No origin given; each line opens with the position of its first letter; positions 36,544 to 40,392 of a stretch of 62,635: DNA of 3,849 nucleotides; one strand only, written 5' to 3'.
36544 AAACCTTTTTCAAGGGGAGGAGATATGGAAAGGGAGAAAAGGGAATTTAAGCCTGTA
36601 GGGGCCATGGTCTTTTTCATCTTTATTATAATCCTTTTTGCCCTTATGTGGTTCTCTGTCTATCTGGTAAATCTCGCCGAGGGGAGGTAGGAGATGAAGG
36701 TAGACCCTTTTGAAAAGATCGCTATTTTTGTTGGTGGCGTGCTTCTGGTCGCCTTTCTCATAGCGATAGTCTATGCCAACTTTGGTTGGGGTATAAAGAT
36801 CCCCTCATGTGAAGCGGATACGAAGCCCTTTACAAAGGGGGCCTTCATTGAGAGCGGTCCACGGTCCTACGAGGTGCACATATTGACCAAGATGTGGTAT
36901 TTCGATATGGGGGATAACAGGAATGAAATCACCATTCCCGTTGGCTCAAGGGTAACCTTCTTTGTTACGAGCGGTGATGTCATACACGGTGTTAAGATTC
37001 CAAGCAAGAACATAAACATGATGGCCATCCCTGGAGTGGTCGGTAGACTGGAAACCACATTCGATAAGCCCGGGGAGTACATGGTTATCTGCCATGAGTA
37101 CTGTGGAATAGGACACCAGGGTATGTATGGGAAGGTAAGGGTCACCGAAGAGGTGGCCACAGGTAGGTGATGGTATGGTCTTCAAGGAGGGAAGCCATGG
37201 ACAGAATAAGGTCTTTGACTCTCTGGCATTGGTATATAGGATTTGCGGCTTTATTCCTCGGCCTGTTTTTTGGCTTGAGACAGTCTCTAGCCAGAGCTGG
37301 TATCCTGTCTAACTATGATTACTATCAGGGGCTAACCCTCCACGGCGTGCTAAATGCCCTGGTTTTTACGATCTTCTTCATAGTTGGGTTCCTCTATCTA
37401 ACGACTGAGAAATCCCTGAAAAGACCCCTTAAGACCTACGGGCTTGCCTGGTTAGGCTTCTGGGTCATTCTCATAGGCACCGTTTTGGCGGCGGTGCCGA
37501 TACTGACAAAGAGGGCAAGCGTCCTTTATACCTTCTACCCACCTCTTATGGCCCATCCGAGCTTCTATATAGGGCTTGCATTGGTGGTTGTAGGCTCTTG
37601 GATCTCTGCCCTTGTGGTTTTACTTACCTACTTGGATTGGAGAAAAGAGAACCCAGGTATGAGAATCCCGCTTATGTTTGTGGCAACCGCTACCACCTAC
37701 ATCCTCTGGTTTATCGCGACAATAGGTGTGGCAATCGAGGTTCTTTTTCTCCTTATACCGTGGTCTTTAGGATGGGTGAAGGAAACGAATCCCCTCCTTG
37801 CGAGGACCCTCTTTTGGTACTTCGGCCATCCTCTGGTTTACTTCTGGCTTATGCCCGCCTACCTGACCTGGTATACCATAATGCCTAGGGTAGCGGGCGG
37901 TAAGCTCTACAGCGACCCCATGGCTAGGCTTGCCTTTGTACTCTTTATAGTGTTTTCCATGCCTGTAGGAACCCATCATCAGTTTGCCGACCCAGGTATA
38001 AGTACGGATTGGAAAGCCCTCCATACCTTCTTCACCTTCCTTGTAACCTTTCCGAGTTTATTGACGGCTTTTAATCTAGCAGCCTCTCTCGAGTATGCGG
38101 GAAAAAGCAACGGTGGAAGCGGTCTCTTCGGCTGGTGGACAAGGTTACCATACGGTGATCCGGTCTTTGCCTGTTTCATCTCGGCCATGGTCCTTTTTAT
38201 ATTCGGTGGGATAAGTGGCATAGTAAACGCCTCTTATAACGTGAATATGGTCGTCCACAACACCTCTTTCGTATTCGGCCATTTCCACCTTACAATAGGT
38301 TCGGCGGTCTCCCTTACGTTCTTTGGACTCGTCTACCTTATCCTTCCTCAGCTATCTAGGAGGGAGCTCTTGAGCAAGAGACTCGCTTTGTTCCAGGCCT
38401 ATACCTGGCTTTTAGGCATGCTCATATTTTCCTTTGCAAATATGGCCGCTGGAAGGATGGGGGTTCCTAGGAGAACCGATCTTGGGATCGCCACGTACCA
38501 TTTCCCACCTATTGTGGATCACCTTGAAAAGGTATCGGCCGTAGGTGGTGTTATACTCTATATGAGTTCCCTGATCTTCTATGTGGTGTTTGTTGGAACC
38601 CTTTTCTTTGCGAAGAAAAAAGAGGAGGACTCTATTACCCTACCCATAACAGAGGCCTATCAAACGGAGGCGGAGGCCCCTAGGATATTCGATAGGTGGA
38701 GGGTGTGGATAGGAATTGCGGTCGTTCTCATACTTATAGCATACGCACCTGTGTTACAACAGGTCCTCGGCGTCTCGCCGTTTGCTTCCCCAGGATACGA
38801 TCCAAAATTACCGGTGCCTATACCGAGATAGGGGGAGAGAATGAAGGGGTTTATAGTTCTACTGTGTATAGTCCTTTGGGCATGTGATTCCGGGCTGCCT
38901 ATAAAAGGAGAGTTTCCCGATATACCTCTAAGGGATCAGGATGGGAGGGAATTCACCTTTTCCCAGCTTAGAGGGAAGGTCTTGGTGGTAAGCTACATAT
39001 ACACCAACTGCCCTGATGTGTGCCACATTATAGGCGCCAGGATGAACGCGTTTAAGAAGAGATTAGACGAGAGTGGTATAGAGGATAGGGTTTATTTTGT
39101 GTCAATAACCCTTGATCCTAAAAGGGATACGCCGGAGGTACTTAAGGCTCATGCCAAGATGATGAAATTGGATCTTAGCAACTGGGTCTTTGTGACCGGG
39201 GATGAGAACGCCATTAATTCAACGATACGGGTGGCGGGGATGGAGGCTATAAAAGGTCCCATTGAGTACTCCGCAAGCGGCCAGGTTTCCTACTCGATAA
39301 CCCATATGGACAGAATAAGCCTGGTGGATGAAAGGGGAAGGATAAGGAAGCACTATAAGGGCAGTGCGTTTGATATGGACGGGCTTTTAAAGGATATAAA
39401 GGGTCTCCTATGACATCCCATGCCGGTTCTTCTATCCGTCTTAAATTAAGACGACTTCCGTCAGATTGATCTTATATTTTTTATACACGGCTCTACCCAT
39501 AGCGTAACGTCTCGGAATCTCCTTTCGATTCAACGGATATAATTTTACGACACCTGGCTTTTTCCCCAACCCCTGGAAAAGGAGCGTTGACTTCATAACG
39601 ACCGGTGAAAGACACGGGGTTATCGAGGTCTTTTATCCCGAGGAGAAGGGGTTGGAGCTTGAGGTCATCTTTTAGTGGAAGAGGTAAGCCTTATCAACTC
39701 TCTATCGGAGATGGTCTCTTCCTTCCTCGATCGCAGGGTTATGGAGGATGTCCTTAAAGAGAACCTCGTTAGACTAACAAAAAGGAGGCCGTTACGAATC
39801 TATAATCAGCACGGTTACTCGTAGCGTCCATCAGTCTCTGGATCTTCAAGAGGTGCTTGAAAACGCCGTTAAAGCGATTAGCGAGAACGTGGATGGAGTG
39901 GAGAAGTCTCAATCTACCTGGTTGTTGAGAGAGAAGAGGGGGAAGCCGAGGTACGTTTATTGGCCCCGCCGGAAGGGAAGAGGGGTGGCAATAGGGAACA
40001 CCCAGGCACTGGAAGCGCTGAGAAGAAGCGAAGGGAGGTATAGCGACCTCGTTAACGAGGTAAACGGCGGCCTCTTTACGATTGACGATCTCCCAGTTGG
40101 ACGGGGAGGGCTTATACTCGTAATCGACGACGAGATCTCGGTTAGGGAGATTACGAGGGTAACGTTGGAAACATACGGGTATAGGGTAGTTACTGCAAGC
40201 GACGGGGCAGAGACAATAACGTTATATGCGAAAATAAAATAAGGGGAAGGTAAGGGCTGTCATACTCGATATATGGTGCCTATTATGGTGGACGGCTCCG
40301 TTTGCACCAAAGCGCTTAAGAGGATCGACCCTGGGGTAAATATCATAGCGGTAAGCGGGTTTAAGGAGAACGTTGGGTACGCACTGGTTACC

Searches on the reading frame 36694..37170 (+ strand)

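Call 42: search_protein_families(library=pfam, proteins=[window:36694-37170:+], max_evalue=0.00001)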
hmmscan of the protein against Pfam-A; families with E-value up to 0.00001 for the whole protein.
window:36694-37170:+ (158 aa): 1 family
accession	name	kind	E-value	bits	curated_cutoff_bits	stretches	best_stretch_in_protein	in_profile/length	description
PF00116.26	COX2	-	3.7e-13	49.9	22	1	75-144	44-113/120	Cytochrome C oxidase subunit II, periplasmic domain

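Call 51: search_protein_families(library=ncbifam, proteins=[window:36694-37170:+], max_evalue=0.00001)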
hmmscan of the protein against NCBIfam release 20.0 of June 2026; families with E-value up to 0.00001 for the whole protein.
window:36694-37170:+ (158 aa): 5 families
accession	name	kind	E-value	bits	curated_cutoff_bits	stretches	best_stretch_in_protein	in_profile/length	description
TIGR02866.1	CoxB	equivalog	3.2e-22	79.1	147.7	1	74-152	115-193/202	cytochrome c oxidase subunit II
NF050117.1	aa3_CtaC_Actin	exception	3.8e-12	46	250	1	74-152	156-234/244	aa3-type cytochrome oxidase subunit II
TIGR04246.1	nitrous_NosZ_Gp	equivalog_domain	6.8e-09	34.5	625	1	76-151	498-577/578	Sec-dependent nitrous-oxide reductase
TIGR01433.1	CyoA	equivalog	1.2e-08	34.7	266.2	1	75-151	137-213/226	ubiquinol oxidase subunit II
NF007816.0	PRK10525.1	equivalog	1.7e-08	33.9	511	1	19-152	95-226/318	cytochrome o ubiquinol oxidase subunit II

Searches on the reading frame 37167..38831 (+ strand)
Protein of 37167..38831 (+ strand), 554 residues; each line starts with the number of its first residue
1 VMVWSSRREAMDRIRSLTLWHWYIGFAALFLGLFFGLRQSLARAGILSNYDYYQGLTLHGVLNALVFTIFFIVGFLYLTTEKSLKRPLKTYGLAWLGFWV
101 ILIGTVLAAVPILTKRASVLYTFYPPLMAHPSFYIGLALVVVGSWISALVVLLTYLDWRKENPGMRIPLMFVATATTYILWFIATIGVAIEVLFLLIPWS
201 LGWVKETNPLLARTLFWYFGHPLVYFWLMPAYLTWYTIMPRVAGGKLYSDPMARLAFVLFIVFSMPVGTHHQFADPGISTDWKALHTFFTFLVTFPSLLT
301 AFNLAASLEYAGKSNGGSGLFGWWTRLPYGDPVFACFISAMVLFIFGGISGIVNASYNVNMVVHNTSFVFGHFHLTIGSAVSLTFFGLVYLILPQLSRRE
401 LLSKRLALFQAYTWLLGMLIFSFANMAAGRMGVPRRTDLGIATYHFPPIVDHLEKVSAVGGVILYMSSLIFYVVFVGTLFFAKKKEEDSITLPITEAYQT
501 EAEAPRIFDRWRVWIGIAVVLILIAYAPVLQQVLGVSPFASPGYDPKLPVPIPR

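Call 42: search_protein_families(library=pfam, proteins=[window:37167-38831:+], max_evalue=0.00001)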
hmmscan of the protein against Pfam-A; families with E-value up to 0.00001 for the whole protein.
window:37167-38831:+ (554 aa): 1 family
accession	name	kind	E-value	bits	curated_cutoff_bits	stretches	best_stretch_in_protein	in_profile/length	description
PF00115.25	COX1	-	1.2e-93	314.8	34.8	1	17-463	2-436/436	Cytochrome C and Quinol oxidase polypeptide I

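Call 51: search_protein_families(library=ncbifam, proteins=[window:37167-38831:+], max_evalue=0.00001)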
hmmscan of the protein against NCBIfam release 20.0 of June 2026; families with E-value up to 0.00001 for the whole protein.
window:37167-38831:+ (554 aa): 8 families
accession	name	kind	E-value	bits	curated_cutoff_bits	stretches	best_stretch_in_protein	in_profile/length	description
TIGR02891.1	CtaD_CoxA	equivalog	3.5e-37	128.2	670.75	1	27-488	20-478/504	cytochrome c oxidase subunit I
NF041075.1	quin_ox_SoxB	equivalog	3.7e-26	92.1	700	1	19-477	6-458/468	proton pump complex quinol oxidase subunit SoxB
NF050116.1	cyt_aa3_Actin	exception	3.4e-23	82.3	880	1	37-486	33-477/522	aa3-type cytochrome oxidase subunit I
TIGR00780.1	ccoN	equivalog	8.1e-13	48.1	583.15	1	58-485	56-464/474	cytochrome-c oxidase, cbb3-type subunit I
TIGR02843.1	CyoB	equivalog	8.7e-13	47.6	1020.35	1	42-472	88-512/646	cytochrome o ubiquinol oxidase subunit I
NF011053.0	PRK14485.1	subfamily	4.1e-10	38.5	1080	1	181-518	163-499/716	putative bifunctional cbb3-type cytochrome c oxidase subunit I/II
TIGR02882.1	QoxB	equivalog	6.9e-10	38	1015.5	1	43-479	83-514/643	cytochrome aa3 quinol oxidase subunit I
NF011592.0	PRK15017.1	equivalog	5.1e-09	35.5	1271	1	40-469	87-510/663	cytochrome o ubiquinol oxidase subunit I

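Call 52: search_solved_structures(query=window:37167-38831:+, max_evalue=1e-10)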
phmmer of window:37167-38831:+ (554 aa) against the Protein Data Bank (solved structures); distinct sequences matched with E-value up to 1e-10: 28.
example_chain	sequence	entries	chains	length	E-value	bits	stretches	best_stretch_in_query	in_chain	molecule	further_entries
7deg_A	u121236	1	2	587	5.1e-138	464.6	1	28-552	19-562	Cytochrome c oxidase subunit I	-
4gp8_A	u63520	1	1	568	1.9e-128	433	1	16-535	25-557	Cytochrome c oxidase subunit 1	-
1ehk_A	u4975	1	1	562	2.5e-128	432.6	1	16-535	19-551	BA3-TYPE CYTOCHROME-C OXIDASE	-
1xme_A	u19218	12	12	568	2.6e-128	432.5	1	16-535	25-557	Cytochrome c oxidase polypeptide I | Cytochrome c oxidase subunit 1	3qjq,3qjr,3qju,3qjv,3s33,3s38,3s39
3s8f_A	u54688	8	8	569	2.6e-128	432.5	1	16-535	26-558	Cytochrome c oxidase subunit 1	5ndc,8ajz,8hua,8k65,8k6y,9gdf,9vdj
4fa7_A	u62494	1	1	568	4.7e-128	431.7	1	16-535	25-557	Cytochrome c oxidase subunit 1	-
2qpd_A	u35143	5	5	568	6.9e-128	431.1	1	16-535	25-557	Cytochrome c oxidase subunit 1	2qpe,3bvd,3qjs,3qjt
3eh3_A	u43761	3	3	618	9.5e-128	430.7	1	15-535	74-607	Cytochrome c oxidase subunit 1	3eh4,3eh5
4gp4_A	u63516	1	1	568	9.8e-128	430.6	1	16-535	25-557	Cytochrome c oxidase subunit 1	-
4gp5_A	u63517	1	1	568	1.8e-127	429.7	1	16-535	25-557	Cytochrome c oxidase subunit 1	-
3s8g_A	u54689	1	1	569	2.4e-127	429.4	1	16-535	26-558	Cytochrome c oxidase subunit 1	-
4g7s_A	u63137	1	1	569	3.3e-127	428.9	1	16-535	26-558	Cytochrome c oxidase subunit 1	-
4faa_A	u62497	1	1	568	4.3e-127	428.5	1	16-535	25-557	Cytochrome c oxidase subunit 1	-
4n4y_A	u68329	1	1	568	5.3e-127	428.2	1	16-535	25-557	Cytochrome c oxidase subunit 1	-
4g72_A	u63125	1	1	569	5.9e-127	428.1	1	16-535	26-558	Cytochrome c oxidase subunit 1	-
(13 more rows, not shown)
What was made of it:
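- Tried and rejected: It is a ba3-type B-family oxidase, matching 7deg and 1ehk at E 1e-128 or better (call 52).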

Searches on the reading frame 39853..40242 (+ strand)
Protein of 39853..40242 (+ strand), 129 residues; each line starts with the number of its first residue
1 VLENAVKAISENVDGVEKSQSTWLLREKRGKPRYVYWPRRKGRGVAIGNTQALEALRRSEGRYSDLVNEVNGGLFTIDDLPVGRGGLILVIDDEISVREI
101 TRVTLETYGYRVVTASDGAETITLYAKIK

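Call 7: search_protein_families(library=pfam, proteins=[window:39853-40242:+], max_evalue=0.01)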
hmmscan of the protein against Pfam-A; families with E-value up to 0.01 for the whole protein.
window:39853-40242:+ (129 aa): 1 family
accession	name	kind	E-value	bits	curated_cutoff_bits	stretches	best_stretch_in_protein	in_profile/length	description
PF00072.30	Response_reg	-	0.00011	22.8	30.2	1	88-125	1-38/111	Response regulator receiver domain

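Call 51: search_protein_families(library=ncbifam, proteins=[window:39853-40242:+], max_evalue=0.00001)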
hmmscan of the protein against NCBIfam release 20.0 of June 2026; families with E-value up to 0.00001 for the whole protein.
window:39853-40242:+ (129 aa): 1 family
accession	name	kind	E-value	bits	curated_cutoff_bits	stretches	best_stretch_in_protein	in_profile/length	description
NF045944.1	ResRegRpaBCyano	equivalog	6.9e-07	28.9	330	1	89-127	1-39/229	response regulator transcription factor RpaB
